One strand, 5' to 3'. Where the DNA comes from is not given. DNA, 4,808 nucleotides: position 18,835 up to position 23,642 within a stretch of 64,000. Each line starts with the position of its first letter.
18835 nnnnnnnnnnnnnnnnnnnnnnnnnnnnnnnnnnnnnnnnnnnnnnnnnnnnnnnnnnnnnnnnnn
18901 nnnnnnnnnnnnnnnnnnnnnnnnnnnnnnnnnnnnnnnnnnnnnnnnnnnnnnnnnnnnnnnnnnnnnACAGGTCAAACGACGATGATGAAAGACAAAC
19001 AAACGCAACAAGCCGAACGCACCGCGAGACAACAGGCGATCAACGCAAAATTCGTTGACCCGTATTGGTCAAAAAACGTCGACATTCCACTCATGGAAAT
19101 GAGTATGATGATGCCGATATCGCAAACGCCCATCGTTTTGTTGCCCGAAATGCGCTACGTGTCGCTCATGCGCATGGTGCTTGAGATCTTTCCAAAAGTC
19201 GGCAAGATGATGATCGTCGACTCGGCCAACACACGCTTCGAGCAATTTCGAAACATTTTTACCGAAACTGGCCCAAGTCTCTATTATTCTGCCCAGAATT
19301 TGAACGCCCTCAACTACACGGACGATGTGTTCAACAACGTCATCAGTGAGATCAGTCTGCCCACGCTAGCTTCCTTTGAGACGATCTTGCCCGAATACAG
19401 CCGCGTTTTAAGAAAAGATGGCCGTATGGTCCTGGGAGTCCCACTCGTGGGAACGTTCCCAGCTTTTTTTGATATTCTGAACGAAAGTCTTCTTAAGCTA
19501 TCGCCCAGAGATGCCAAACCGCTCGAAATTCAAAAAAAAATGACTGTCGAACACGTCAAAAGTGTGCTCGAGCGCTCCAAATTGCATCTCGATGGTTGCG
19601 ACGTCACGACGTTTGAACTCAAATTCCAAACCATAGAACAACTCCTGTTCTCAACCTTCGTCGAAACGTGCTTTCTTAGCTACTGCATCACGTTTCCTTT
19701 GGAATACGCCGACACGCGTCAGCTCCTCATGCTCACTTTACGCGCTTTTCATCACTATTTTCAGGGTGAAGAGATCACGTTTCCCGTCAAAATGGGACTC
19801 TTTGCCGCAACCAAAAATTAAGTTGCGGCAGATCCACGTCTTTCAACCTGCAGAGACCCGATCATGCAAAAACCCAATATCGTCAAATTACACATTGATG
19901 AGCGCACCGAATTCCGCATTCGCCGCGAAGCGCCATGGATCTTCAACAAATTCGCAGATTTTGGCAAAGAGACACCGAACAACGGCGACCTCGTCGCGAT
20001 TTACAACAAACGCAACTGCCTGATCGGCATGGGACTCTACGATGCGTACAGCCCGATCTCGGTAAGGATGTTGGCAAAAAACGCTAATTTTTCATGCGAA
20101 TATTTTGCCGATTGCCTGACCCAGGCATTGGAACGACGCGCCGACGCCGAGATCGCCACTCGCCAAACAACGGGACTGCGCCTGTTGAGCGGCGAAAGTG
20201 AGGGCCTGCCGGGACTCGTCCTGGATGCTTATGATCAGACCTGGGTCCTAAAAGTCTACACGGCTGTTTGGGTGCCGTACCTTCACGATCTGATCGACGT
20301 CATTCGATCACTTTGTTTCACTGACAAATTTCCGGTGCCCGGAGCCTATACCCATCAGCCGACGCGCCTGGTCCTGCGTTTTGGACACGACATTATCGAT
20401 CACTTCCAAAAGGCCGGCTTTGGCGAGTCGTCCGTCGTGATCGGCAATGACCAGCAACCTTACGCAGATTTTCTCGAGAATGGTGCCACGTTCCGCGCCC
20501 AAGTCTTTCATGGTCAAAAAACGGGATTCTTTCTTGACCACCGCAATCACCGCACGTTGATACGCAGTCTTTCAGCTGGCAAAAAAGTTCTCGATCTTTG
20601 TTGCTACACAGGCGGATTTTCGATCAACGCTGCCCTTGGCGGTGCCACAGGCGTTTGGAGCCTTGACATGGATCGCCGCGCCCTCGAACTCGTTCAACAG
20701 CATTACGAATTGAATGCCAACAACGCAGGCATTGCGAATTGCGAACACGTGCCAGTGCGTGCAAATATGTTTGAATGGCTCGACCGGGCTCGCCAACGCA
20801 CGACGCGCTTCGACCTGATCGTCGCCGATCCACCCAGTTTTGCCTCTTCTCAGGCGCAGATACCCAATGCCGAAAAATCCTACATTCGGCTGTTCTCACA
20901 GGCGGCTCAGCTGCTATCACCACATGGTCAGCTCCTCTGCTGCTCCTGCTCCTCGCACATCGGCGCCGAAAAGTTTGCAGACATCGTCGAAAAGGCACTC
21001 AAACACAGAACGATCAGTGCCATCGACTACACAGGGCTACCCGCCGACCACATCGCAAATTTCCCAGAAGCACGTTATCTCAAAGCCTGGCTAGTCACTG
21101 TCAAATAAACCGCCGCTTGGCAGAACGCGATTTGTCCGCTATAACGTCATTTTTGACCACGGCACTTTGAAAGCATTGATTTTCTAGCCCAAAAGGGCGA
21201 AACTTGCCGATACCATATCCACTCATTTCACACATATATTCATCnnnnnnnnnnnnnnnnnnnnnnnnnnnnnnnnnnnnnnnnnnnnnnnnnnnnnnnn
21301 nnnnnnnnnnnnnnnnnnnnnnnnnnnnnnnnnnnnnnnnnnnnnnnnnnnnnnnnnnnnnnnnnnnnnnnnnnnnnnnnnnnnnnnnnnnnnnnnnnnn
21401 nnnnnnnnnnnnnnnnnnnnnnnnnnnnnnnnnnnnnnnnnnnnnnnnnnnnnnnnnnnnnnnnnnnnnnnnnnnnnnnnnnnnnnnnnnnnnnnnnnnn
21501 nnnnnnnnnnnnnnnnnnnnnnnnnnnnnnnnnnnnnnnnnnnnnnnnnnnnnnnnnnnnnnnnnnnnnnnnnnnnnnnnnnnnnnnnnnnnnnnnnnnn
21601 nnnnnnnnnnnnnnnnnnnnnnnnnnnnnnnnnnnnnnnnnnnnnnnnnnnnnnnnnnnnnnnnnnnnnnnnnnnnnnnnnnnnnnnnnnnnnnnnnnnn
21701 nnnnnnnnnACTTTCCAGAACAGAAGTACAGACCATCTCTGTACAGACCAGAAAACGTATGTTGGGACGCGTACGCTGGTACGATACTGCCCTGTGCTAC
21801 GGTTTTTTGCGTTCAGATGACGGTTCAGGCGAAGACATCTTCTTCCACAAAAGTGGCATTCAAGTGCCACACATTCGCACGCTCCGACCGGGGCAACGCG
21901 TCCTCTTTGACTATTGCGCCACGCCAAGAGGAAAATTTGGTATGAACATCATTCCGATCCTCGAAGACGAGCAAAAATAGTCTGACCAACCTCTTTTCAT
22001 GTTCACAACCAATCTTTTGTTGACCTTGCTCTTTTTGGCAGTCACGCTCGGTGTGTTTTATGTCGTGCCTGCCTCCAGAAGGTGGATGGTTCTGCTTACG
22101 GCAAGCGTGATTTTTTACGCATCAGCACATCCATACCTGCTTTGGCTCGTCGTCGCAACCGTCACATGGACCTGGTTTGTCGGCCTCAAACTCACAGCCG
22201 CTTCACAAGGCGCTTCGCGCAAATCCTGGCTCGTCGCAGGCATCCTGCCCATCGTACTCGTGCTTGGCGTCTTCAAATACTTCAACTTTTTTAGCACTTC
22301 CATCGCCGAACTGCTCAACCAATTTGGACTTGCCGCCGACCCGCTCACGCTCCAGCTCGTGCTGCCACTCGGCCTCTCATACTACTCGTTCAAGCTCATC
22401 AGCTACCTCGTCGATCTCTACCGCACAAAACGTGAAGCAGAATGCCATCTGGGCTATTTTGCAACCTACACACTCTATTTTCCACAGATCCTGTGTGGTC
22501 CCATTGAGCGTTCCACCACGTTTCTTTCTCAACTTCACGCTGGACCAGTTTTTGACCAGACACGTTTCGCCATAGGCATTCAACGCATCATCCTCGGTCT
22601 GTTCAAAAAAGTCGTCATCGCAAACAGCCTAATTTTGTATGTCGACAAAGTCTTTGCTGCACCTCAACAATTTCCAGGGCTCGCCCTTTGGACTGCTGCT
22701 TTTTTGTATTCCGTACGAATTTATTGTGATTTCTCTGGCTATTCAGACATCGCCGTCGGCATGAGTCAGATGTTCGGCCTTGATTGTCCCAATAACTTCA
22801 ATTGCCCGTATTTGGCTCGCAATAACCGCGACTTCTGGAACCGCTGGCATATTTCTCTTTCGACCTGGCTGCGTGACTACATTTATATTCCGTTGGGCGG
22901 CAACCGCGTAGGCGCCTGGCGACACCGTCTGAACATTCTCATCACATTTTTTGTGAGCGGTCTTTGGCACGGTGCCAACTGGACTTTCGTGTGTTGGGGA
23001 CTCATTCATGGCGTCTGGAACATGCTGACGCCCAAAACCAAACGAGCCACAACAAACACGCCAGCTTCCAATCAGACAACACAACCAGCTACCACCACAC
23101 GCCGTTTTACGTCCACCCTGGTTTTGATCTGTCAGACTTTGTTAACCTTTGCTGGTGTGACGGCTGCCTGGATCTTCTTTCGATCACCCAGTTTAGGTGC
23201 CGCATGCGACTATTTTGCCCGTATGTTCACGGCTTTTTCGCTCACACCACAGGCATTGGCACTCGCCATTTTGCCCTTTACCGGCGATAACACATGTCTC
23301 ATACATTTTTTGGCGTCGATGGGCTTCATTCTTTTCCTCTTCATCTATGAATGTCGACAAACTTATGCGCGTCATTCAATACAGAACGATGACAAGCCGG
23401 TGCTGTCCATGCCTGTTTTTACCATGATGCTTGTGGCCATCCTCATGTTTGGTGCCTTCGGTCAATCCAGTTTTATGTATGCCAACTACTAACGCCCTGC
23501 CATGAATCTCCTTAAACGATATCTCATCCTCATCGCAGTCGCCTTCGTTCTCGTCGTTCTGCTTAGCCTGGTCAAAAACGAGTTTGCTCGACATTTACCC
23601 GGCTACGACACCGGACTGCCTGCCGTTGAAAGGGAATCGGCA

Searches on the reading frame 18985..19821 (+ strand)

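Call 12: search_protein_families(library=pfam, proteins=[window:18985-19821:+], max_evalue=0.001)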
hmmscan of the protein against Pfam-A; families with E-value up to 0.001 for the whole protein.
window:18985-19821:+ (278 aa): 1 family
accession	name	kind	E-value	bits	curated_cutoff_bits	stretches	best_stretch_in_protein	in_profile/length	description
PF13649.12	Methyltransf_25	-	0.00091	20.3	27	0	71-146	18-97/97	Methyltransferase domain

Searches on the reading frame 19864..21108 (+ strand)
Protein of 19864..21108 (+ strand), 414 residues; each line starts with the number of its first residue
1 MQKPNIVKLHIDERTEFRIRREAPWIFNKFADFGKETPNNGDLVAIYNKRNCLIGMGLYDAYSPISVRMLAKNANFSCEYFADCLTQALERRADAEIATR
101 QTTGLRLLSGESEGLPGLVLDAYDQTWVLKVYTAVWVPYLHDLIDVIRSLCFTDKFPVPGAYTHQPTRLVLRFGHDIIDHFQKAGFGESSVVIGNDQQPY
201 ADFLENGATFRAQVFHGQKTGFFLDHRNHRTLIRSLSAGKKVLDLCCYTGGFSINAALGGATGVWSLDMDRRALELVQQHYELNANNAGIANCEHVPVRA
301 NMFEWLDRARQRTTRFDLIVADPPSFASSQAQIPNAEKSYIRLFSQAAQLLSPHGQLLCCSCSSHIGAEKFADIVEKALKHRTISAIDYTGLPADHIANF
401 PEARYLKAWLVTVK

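Call 12: search_protein_families(library=pfam, proteins=[window:19864-21108:+], max_evalue=0.001)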
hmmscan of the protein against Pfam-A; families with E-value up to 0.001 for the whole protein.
window:19864-21108:+ (414 aa): 8 families
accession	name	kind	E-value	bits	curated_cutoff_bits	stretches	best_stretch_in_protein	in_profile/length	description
PF10672.15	Methyltrans_SAM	-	1.3e-23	84.1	27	1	189-371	75-248/286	S-adenosylmethionine-dependent methyltransferase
PF17785.7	PUA_3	-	9.4e-10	38.6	22.6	1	10-71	2-63/64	PUA-like domain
PF13847.12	Methyltransf_31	-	3.6e-09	36.9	27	1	237-367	2-114/145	Methyltransferase domain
PF05175.20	MTS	-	3.3e-08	33.8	23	1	231-368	22-146/170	Methyltransferase small domain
PF03602.21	Cons_hypoth95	-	5.4e-08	33.1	24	1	237-331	40-128/182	Conserved hypothetical protein 95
PF01728.25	FtsJ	-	2.9e-07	31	24.1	1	236-362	19-140/181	FtsJ-like methyltransferase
PF13489.12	Methyltransf_23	-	2.4e-06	27.8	27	1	235-410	19-154/164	Methyltransferase domain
PF06325.19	PrmA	-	0.00024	21.1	22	1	236-321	159-232/296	Ribosomal protein L11 methyltransferase (PrmA)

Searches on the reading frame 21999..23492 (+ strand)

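Call 36: search_protein_families(library=pfam, proteins=[window:21999-23492:+], max_evalue=0.0001)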
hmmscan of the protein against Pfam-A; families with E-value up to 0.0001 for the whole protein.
window:21999-23492:+ (497 aa): 2 families
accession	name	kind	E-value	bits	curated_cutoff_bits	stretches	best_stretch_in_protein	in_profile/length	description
PF03062.24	MBOAT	-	5.1e-29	102.1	27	1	149-340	79-290/337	MBOAT, membrane-bound O-acyltransferase family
PF13813.11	MBOAT_2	-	5.1e-06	27.1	25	1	263-326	1-66/85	Membrane bound O-acyl transferase family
